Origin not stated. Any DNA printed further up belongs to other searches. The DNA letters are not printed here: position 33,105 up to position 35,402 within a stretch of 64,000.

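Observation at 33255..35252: Standalone FdhF-like formate dehydrogenase with Cys at the SeCys position and no partner or cofactor genes nearby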

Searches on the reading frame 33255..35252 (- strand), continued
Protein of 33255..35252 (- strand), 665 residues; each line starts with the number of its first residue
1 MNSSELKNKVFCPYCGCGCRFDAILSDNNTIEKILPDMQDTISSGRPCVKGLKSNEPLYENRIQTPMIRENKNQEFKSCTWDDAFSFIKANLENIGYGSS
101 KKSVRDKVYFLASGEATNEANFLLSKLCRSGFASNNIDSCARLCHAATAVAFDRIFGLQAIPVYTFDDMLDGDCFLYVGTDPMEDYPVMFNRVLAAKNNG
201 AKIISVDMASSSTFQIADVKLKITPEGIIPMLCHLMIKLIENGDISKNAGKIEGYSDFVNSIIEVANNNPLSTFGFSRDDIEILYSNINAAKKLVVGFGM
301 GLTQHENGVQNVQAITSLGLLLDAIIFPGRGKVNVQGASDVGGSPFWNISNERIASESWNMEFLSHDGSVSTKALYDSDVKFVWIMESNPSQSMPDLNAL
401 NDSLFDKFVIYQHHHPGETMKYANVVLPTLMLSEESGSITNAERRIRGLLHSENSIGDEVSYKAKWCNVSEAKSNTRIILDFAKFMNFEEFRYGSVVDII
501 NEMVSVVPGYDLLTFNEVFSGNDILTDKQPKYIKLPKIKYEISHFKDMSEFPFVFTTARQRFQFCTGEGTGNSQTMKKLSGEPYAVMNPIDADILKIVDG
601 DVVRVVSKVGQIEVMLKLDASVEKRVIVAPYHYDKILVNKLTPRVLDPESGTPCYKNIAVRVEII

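Call 46: fold_search(model_id=the predicted structure, library=pdb)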
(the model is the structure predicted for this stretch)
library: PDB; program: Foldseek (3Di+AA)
matches with E <= 10: 1162; with E <= 0.001: 182
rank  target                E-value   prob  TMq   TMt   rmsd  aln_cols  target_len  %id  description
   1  1fdi                  1.2e-49  1.00  0.87  0.81   3.5       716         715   25  OXIDIZED FORM OF FORMATE DEHYDROGENASE H FROM E. COLI COMPLEXED WITH THE INHIBITOR NITRITE (released 1997-08-20)
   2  7vw6_A                5.4e-49  1.00  0.88  0.65   3.5       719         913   24  Cryo-EM Structure of Formate Dehydrogenase 1 from Methylorubrum extorquens AM1 (released 2022-06-01)
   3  8j83_A                3.0e-48  1.00  0.88  0.65   3.4       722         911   24  Crystal structure of formate dehydrogenase from Methylorubrum extorquens AM1 (released 2023-10-11)
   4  9ktl_A                3.7e-48  1.00  0.89  0.63   3.2       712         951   24  Cryo-EM structure of reduced form of formate dehydrogenase from Rhodobacter aestuarii (RaFDH) with NADH (released 2025-06-18)
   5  7z0t_A                4.1e-48  1.00  0.89  0.83   3.2       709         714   26  Structure of the Escherichia coli formate hydrogenlyase complex (aerobic preparation, composite structure) (released 2022-09-28)
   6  8rqz_C                9.5e-47  1.00  0.90  0.62   2.7       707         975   23  Crystal structure of Molybdenum bispyranopterin guanine dinucleotide formate dehydrogenases ForCE1 from Bacillus subti (released 2025-08-06)
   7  2v45                  1.9e-45  1.00  0.86  0.80   3.7       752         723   21  A New Catalytic Mechanism of Periplasmic Nitrate Reductase from Desulfovibrio desulfuricans ATCC 27774 from Crystallogra (released 2008-03-18)
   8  6tg9_A                2.2e-45  1.00  0.88  0.63   3.3       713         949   22  Cryo-EM Structure of NADH reduced form of NAD+-dependent Formate Dehydrogenase from Rhodobacter capsulatus (released 2020-04-22)
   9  1aa6                  1.4e-44  1.00  0.85  0.81   3.5       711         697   25  REDUCED FORM OF FORMATE DEHYDROGENASE H FROM E. COLI (released 1997-08-20)
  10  2v3v                  1.5e-44  1.00  0.86  0.79   3.8       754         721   21  A New Catalytic Mechanism of Periplasmic Nitrate Reductase from Desulfovibrio desulfuricans ATCC 27774 from Crystallogra (released 2008-03-18)
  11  2jio                  2.1e-44  1.00  0.87  0.81   3.6       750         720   21  A New Catalytic Mechanism of Periplasmic Nitrate Reductase from Desulfovibrio desulfuricans ATCC 27774 from Crystallogra (released 2008-03-18)
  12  2nap                  2.1e-43  1.00  0.85  0.79   3.9       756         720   21  DISSIMILATORY NITRATE REDUCTASE (NAP) FROM DESULFOVIBRIO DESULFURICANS (released 1999-09-19)
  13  1ogy_A                3.2e-42  1.00  0.86  0.73   4.7       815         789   20  Crystal structure of the heterodimeric nitrate reductase from Rhodobacter sphaeroides (released 2003-10-09)
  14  2nya_A                3.7e-42  1.00  0.85  0.72   4.8       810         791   20  Crystal structure of the periplasmic nitrate reductase (NAP) from Escherichia coli (released 2006-12-05)
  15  3ml1_A                4.2e-42  1.00  0.86  0.72   4.8       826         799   19  Crystal Structure of the Periplasmic Nitrate Reductase from Cupriavidus necator (released 2011-04-06)
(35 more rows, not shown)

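Call 50: find_encoding_contigs(protein=P0071, flank=8000, max_places=2)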
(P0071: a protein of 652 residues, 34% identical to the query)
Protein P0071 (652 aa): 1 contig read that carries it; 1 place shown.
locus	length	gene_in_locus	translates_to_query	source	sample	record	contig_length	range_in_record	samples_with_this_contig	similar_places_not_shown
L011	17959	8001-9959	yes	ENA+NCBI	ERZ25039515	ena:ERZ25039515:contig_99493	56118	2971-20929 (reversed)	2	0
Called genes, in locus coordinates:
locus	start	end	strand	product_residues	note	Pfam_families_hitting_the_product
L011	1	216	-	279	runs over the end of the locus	PF01513:NAD_kinase, PF20143:NAD_kinase_C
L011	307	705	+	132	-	PF21485:IF5A-like_N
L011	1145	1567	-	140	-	PF00011:HSP20 (weak)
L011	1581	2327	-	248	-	PF09754:PAC2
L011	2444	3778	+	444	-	PF02881:SRP54_N, PF13401:AAA_22 (weak), PF00448:SRP54, PF02978:SRP_SPB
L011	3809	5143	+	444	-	PF22023:Pus10_THUMP_arc, PF21238:Pus10_C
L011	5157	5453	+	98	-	PF01157:Ribosomal_L21e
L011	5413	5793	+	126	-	PF03874:RNA_pol_Rpb4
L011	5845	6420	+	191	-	PF04919:DUF655, PF14579:HHH_6 (faint)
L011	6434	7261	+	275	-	PF00398:RrnaAD, PF01135:PCMT (faint), PF05175:MTS (weak), PF13649:Methyltransf_25 (weak)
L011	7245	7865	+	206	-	PF05175:MTS, PF02475:TRM5-TYW2_MTfase, PF03602:Cons_hypoth95 (weak), PF06325:PrmA, PF13847:Methyltransf_31, PF09445:Methyltransf_15, PF13649:Methyltransf_25, PF01170:UPF0020, +2 more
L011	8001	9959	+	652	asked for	PF04879:Molybdop_Fe4S4, PF00384:Molybdopterin, PF01568:Molydop_binding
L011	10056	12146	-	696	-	PF03030:H_PPase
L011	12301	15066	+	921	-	PF00690:Cation_ATPase_N, PF00122:E1-E2_ATPase, PF00702:Hydrolase, PF13246:Cation_ATPase, PF08282:Hydrolase_3 (faint), PF00689:Cation_ATPase_C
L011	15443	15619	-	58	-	-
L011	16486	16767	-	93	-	PF01022:HTH_5 (weak), PF12802:MarR_2 (weak)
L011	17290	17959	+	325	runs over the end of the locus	PF01699:Na_Ca_ex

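Call 51: find_encoding_contigs(protein=P0020, flank=8000, max_places=1)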
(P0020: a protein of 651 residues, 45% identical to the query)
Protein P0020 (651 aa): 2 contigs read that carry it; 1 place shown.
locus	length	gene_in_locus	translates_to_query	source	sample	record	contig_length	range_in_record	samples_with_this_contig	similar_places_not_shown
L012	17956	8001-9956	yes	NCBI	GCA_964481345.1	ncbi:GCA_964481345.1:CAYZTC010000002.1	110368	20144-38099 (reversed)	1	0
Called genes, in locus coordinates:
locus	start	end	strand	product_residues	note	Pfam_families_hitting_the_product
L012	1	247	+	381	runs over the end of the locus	PF02163:Peptidase_M50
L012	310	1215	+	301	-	-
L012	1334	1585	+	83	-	-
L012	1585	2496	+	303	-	-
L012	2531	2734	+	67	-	PF01165:Ribosomal_S21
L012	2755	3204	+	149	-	PF09424:YqeY, PF02637:GatB_Yqey (weak)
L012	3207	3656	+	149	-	PF02130:YbeY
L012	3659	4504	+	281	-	PF00535:Glycos_transf_2, PF10111:Glyco_tranf_2_2 (faint), PF13641:Glyco_tranf_2_3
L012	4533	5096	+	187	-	PF01195:Pept_tRNA_hydro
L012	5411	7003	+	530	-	PF05496:RuvB_N (faint), PF13177:DNA_pol3_delta2, PF00004:AAA, PF22608:DNAX_ATPase_lid, PF16193:AAA_assoc_2 (weak), PF12169:DNA_pol3_gamma3 (weak)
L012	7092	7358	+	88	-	PF02575:YbaB_DNA_bd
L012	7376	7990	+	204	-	PF21176:RecR_HhH, PF02132:RecR_ZnF (weak), PF01751:Toprim, PF13662:Toprim_4, PF21175:RecR_C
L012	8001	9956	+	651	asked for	PF04879:Molybdop_Fe4S4, PF00384:Molybdopterin, PF01568:Molydop_binding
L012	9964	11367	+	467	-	PF01406:tRNA-synt_1e, PF01921:tRNA-synt_1f (faint), PF23493:CysS_C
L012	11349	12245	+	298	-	PF01351:RNase_HII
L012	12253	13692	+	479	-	PF01743:PolyA_pol, PF12627:PolyA_pol_RNAbd, PF01966:HD, PF13735:tRNA_NucTran2_2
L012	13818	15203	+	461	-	PF00753:Lactamase_B, PF12706:Lactamase_B_2 (faint), PF10996:Beta-Casp, PF07521:RMMBL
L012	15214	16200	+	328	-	PF01008:IF-2B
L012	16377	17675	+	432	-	PF02788:RuBisCO_large_N, PF00016:RuBisCO_large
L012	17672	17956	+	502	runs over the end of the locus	PF02885:Glycos_trans_3N, PF00591:Glycos_transf_3, PF07831:PYNP_C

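Call 52: find_encoding_contigs(protein=P0054, flank=8000, max_places=1)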
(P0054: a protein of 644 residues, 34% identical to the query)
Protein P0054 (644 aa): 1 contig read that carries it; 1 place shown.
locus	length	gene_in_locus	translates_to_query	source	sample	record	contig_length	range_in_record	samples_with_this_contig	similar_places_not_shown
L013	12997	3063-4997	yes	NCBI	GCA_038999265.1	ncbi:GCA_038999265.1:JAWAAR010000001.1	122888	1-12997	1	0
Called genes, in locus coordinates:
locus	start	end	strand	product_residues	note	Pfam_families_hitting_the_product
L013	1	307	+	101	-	?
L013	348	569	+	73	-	-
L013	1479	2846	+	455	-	PF02629:CoA_binding, PF13380:CoA_binding_2, PF13607:Succ_CoA_lig, PF19045:Ligase_CoA_2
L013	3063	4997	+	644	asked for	PF04879:Molybdop_Fe4S4, PF00384:Molybdopterin, PF01568:Molydop_binding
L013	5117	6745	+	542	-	PF06418:CTP_synth_N, PF00117:GATase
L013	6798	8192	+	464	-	PF04055:Radical_SAM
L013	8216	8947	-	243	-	PF25762:HAUS1 (weak), PF05911:FPP (weak), PF24161:CCDC39 (faint), PF10473:CENP-F_leu_zip (faint), PF23649:FKBP15 (faint)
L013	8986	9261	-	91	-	PF13656:RNA_pol_L_2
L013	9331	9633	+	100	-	-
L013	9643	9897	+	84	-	-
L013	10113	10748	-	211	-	PF01861:BpsA_C (weak), PF01170:UPF0020, PF02384:N6_Mtase (weak), PF02475:TRM5-TYW2_MTfase (weak), PF05175:MTS, PF06325:PrmA, PF13847:Methyltransf_31, PF13649:Methyltransf_25, +1 more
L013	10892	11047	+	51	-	-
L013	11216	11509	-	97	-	-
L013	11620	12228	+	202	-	-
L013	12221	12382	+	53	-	-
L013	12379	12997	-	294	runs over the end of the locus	PF01866:Diphthamide_syn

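Call 68: list_cluster_members(proteins=[P0001, P0016, P0020, P0027, P0034, P0048, P0062, P0069, P0071, P0086])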
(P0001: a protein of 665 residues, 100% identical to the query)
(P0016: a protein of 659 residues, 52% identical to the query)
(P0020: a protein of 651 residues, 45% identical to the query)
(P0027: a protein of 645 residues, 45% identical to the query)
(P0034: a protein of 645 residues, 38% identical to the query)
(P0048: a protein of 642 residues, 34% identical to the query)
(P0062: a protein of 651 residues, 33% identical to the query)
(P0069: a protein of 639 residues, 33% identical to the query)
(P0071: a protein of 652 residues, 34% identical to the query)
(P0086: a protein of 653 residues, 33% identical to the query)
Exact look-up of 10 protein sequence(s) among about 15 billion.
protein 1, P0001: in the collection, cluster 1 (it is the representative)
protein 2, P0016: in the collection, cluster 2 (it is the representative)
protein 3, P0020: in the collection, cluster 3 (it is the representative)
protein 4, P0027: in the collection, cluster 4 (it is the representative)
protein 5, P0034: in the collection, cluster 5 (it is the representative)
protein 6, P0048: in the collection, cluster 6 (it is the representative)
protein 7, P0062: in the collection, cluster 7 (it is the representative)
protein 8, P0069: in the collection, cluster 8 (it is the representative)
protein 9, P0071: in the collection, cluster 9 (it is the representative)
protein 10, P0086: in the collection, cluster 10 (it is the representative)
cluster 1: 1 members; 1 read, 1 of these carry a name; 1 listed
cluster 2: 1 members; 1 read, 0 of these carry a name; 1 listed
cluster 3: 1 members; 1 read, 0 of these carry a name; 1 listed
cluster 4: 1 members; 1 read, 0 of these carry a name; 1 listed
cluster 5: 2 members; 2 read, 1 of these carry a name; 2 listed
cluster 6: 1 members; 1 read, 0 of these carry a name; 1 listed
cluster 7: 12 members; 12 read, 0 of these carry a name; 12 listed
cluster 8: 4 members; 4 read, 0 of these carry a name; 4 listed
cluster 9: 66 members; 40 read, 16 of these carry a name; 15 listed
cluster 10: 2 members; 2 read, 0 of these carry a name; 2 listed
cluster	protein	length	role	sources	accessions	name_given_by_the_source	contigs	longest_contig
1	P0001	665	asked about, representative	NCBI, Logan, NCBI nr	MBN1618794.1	molybdopterin-dependent oxidoreductase [Candidatus Dojkabacteria bacterium]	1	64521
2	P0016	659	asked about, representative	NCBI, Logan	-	-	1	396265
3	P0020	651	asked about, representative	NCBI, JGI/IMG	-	-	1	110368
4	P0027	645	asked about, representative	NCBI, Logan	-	-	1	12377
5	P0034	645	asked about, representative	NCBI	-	-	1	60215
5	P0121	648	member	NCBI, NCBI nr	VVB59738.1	Formate dehydrogenase subunit alpha [uncultured archaeon]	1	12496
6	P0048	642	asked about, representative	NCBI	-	-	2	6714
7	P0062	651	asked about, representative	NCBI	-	-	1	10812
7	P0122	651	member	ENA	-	-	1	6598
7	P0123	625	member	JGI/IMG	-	-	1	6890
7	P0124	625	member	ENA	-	-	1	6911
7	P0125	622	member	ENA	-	-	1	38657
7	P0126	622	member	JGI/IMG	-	-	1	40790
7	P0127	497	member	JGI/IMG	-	-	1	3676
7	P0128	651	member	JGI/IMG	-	-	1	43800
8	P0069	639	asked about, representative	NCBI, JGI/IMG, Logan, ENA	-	-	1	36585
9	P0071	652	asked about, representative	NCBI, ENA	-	-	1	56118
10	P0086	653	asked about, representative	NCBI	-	-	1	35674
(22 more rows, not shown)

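Call 78: search_protein_families(library=ncbifam, proteins=[P0003, P0016, P0020, P0035, P0041, P0054, P0071, P0082, P0117, P0120], max_evalue=1e-70)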
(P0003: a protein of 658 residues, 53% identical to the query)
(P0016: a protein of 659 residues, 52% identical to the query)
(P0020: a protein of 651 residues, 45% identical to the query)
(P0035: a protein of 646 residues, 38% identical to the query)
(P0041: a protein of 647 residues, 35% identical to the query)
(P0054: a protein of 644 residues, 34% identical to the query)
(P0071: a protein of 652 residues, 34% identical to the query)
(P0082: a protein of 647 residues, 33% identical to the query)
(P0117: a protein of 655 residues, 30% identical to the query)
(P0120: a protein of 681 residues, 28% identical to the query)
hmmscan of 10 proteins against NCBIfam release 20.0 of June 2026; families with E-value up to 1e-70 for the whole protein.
P0003 (658 aa): 1 family
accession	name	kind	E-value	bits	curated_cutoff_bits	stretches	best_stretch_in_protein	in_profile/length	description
TIGR01591.1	Fdh-alpha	equivalog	2.2e-105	353.2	666.25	1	11-655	2-672/672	formate dehydrogenase subunit alpha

P0016 (659 aa): 1 family
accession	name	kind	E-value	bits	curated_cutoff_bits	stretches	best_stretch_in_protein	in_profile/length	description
TIGR01591.1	Fdh-alpha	equivalog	4.7e-108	362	666.25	1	18-655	3-672/672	formate dehydrogenase subunit alpha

P0020 (651 aa): 1 family
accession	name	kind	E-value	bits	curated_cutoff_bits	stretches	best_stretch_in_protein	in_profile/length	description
TIGR01591.1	Fdh-alpha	equivalog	1.1e-103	347.6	666.25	1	13-647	3-672/672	formate dehydrogenase subunit alpha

P0035 (646 aa): 2 families
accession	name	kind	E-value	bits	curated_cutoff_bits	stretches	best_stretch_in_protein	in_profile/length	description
TIGR01591.1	Fdh-alpha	equivalog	3.6e-142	474.8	666.25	1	12-641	1-672/672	formate dehydrogenase subunit alpha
NF047855.1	AssmNtatRedNasC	equivalog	4e-91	306.3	1100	1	8-642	19-707/708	assimilatory nitrate reductase catalytic subunit NasC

P0041 (647 aa): 3 families
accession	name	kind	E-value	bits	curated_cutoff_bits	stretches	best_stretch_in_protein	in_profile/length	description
TIGR01591.1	Fdh-alpha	equivalog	1.4e-145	486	666.25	1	7-640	2-672/672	formate dehydrogenase subunit alpha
NF047855.1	AssmNtatRedNasC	equivalog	1.3e-90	304.7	1100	1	2-482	19-523/708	assimilatory nitrate reductase catalytic subunit NasC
NF010055.0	PRK13532.1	equivalog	5.9e-74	249.7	904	0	6-233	45-284/830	nitrate reductase catalytic subunit NapA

P0054 (644 aa): 2 families
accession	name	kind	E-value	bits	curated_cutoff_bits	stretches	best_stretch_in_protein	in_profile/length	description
TIGR01591.1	Fdh-alpha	equivalog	5.8e-152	507.1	666.25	1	5-636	1-672/672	formate dehydrogenase subunit alpha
NF047855.1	AssmNtatRedNasC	equivalog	5.7e-78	262.9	1100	0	4-479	22-523/708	assimilatory nitrate reductase catalytic subunit NasC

P0071 (652 aa): 2 families
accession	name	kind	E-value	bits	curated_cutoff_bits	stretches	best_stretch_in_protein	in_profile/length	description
TIGR01591.1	Fdh-alpha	equivalog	1.4e-144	482.8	666.25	1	7-643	2-672/672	formate dehydrogenase subunit alpha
NF047855.1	AssmNtatRedNasC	equivalog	1.6e-77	261.4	1100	0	4-484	21-522/708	assimilatory nitrate reductase catalytic subunit NasC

P0082 (647 aa): 2 families
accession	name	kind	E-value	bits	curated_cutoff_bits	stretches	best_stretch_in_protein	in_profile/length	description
TIGR01591.1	Fdh-alpha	equivalog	7.5e-143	477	666.25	1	7-643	2-672/672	formate dehydrogenase subunit alpha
NF047855.1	AssmNtatRedNasC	equivalog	1.3e-79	268.3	1100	0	5-484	22-522/708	assimilatory nitrate reductase catalytic subunit NasC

P0117 (655 aa): 2 families
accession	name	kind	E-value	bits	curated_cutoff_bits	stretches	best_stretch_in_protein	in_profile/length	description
TIGR01591.1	Fdh-alpha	equivalog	2e-188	627.6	666.25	1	7-652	2-672/672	formate dehydrogenase subunit alpha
NF047855.1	AssmNtatRedNasC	equivalog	2.5e-120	402.9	1100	1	5-653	22-707/708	assimilatory nitrate reductase catalytic subunit NasC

P0120 (681 aa): 8 families
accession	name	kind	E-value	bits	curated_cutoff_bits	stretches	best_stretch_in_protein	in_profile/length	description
TIGR01591.1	Fdh-alpha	equivalog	1.2e-216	720.9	666.25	1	15-677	2-672/672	formate dehydrogenase subunit alpha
NF047855.1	AssmNtatRedNasC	equivalog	3.8e-160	534.5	1100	1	12-679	21-708/708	assimilatory nitrate reductase catalytic subunit NasC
NF041323.1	Nitr_red_NasA_Halo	equivalog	6.2e-126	421.6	1000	1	19-677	3-672/673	assimilatory nitrate reductase NasA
NF010055.0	PRK13532.1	equivalog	5.4e-86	289.6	904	0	4-248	35-291/830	nitrate reductase catalytic subunit NapA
TIGR01701.1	Fdhalpha-like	subfamily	3e-84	283.6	582.15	1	58-679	94-743/744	FdhF/YdeP family oxidoreductase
TIGR01706.1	NAPA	equivalog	3.8e-82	276.9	930.55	0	2-248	33-291/830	periplasmic nitrate reductase subunit alpha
TIGR01553.1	formate-DH-alph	equivalog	1.2e-79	268.3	814.2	0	11-250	44-306/1009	formate dehydrogenase-N subunit alpha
NF041513.1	formate_DH_Act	exception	1.7e-76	257.9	1400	0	13-248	44-295/1067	formate dehydrogenase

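Call 84: search_protein_representatives(protein=window:33255-35252:-)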
Query: 665 residues. Proteins with E-value up to 0.001 (for the whole library): 5205; up to 1e-10: 1653; up to 1e-30: 310. The best 150 are listed.
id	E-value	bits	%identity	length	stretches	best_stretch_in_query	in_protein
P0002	3.1e-243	825.2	55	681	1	10-664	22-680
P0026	8.0e-175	599.2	46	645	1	8-662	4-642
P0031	6.5e-139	480.6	40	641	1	11-663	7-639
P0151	2.7e-135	468.6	49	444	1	221-665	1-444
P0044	1.2e-118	413.6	41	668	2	9-449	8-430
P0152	2.0e-117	409.6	36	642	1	9-663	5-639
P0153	5.0e-117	408.3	38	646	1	11-663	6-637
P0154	6.5e-113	394.7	39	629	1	11-662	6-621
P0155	1.4e-108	380.4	40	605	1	11-661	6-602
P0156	4.8e-108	378.6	37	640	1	11-663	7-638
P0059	5.6e-105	368.5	39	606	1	11-663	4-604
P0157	8.7e-102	357.9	33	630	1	9-663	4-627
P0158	1.7e-101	356.9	36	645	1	12-663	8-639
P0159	1.7e-98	347.1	35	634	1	11-663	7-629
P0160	1.0e-97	344.5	38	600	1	11-662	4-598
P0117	9.1e-71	255.5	33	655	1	11-663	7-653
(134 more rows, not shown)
